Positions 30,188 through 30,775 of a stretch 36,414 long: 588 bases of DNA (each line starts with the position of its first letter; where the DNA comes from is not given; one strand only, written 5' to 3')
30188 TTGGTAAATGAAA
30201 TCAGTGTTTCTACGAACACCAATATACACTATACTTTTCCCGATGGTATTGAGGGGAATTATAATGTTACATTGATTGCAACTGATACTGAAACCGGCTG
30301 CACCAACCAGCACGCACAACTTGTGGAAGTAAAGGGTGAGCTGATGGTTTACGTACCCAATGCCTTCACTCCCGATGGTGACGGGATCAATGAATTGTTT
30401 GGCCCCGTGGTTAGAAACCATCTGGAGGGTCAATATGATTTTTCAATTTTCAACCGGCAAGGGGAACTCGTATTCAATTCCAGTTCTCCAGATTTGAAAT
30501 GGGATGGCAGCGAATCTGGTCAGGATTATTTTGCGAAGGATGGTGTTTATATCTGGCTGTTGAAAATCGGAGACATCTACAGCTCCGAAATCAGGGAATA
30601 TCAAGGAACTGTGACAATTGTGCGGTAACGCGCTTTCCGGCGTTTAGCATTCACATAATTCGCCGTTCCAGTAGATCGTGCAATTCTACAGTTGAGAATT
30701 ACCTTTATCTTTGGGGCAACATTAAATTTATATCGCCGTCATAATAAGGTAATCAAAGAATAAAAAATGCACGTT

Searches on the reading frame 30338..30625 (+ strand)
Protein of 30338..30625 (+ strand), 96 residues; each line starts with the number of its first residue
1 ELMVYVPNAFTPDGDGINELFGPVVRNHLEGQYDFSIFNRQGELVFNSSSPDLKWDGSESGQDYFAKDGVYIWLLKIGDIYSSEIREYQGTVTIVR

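Call 96: search_solved_structures(query=A3, max_evalue=0.01)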
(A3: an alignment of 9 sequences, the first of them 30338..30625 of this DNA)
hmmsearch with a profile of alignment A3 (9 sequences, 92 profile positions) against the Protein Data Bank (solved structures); distinct sequences matched with E-value up to 0.01: 1.
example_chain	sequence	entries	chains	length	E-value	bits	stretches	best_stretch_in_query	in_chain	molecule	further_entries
9flp_A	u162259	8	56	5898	4.8e-12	49.2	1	6-76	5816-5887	The grappling hook protein A in the bacterium Aureispira sp. CCB-QB1 | The grappling hook protein A (GhpA) in the bacterium Aureispira sp. CCB-QB1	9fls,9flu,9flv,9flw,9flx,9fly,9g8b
